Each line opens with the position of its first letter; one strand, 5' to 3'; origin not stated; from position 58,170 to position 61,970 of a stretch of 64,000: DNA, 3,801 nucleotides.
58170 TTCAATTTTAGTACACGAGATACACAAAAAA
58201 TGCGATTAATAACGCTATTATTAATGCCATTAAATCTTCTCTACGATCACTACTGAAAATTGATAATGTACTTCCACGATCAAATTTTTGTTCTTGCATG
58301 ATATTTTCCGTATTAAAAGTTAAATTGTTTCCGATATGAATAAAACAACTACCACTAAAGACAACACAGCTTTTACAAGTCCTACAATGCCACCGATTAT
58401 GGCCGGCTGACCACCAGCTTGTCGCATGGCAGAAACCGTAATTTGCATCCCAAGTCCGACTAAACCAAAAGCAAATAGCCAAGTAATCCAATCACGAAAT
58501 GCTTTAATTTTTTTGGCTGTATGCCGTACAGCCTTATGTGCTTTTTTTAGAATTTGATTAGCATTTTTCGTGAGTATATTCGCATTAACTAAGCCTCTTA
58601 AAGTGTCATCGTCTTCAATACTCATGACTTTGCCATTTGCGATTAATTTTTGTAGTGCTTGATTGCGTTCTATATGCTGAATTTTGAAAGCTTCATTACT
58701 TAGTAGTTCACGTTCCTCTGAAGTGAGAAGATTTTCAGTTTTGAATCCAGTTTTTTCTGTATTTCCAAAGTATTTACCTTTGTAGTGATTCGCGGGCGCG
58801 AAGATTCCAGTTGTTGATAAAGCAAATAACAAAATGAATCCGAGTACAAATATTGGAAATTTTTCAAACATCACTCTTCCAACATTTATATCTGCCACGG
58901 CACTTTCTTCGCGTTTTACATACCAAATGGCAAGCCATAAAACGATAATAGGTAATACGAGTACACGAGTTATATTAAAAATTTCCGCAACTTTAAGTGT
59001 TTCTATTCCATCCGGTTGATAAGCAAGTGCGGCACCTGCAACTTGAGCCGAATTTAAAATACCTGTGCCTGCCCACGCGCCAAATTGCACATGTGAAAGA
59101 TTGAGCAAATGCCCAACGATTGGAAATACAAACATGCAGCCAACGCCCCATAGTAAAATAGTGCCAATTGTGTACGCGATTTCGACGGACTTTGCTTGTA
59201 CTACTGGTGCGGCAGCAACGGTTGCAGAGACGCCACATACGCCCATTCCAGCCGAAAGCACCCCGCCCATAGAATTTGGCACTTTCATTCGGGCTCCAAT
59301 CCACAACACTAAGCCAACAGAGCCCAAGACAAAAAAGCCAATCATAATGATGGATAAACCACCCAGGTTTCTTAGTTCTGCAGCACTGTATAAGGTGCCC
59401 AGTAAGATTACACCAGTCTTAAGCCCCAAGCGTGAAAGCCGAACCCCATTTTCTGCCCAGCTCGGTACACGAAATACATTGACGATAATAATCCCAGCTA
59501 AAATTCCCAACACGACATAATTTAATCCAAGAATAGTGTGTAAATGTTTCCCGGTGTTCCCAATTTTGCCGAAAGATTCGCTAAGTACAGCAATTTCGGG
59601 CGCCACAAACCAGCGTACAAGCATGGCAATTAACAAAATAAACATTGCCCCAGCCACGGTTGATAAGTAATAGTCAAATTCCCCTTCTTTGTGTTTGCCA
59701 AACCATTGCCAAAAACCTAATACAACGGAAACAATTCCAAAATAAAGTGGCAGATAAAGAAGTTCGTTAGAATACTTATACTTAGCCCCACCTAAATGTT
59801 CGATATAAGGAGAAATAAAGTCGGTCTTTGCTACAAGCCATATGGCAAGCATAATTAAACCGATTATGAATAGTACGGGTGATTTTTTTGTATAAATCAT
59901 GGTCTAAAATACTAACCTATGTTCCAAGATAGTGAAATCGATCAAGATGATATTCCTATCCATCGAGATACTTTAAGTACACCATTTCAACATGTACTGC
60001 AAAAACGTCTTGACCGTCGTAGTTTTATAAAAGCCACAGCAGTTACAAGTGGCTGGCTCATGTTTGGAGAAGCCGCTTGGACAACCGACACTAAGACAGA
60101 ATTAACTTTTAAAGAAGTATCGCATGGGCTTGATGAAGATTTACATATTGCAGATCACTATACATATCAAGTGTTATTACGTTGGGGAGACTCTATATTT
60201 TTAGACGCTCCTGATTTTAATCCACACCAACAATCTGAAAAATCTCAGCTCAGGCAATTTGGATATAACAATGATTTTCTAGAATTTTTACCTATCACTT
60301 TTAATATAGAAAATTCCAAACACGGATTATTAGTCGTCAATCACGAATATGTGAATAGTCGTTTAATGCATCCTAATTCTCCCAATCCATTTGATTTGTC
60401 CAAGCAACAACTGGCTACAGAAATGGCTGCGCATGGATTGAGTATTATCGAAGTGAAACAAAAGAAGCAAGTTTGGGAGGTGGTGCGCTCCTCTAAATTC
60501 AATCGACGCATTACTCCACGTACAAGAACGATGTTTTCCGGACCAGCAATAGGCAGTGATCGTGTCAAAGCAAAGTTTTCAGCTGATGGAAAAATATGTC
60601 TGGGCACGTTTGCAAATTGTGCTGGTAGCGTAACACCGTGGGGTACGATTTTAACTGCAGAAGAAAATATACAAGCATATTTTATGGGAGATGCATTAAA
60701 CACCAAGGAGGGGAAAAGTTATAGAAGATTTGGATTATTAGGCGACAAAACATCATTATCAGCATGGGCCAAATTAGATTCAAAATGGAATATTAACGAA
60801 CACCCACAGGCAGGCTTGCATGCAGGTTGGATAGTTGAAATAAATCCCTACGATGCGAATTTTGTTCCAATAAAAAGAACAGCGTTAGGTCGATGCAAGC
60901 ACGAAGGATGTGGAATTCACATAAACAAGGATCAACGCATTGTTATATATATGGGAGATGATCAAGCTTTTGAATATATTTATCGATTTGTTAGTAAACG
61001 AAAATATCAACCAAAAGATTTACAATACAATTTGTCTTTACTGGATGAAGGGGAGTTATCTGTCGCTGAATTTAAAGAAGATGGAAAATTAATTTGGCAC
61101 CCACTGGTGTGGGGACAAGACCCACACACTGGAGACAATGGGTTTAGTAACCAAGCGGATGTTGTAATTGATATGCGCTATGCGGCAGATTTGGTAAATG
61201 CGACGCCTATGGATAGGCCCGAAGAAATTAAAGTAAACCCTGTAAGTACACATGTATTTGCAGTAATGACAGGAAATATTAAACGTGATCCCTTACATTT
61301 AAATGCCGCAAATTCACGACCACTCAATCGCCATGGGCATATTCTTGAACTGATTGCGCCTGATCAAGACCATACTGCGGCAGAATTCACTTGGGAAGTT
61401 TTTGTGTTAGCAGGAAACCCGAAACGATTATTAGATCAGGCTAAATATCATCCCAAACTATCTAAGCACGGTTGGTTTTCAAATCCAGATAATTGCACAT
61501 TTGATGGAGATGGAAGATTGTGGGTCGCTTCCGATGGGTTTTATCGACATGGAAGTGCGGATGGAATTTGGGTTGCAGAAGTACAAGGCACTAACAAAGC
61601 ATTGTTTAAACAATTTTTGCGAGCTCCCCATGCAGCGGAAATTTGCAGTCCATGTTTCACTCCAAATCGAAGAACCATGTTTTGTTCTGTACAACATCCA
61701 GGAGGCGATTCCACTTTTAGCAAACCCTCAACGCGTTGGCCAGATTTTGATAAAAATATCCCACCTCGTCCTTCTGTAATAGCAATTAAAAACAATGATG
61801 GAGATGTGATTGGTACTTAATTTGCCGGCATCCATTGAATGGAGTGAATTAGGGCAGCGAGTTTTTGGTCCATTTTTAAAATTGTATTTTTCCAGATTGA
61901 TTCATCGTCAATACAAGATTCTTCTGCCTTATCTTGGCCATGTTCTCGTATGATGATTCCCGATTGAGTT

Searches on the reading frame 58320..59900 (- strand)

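Call 66: search_protein_families(library=pfam, proteins=[window:58320-59900:-], max_evalue=0.0001)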
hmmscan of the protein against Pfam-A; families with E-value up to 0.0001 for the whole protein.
window:58320-59900:- (526 aa): 1 family
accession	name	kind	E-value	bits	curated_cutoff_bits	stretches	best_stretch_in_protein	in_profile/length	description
PF03601.19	Cons_hypoth698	-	6e-44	150.6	24.5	1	118-369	18-263/304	Conserved hypothetical protein 698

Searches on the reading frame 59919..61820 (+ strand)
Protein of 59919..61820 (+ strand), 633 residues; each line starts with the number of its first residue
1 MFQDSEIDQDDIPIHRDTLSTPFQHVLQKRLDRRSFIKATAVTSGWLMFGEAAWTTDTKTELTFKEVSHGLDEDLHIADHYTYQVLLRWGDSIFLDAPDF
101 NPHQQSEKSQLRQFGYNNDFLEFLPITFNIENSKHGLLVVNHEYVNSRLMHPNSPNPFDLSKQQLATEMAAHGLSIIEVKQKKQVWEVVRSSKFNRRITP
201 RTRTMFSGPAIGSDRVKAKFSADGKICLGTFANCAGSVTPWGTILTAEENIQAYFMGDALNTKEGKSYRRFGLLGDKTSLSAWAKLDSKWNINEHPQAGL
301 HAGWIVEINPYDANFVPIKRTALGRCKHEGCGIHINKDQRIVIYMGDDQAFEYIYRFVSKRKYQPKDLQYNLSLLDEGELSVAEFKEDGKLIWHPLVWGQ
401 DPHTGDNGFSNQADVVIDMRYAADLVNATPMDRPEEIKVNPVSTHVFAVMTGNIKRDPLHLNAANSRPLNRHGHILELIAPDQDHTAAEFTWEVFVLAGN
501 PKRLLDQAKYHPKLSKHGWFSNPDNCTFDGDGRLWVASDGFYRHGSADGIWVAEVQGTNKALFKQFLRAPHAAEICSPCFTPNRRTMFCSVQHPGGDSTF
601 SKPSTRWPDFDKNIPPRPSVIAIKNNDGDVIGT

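Call 66: search_protein_families(library=pfam, proteins=[window:59919-61820:+], max_evalue=0.0001)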
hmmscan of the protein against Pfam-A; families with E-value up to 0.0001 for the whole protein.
window:59919-61820:+ (633 aa): 1 family
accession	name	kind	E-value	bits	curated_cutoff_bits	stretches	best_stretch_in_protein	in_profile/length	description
PF05787.19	PhoX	-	1.2e-139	467.3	24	1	63-595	2-515/515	Alkaline phosphatase PhoX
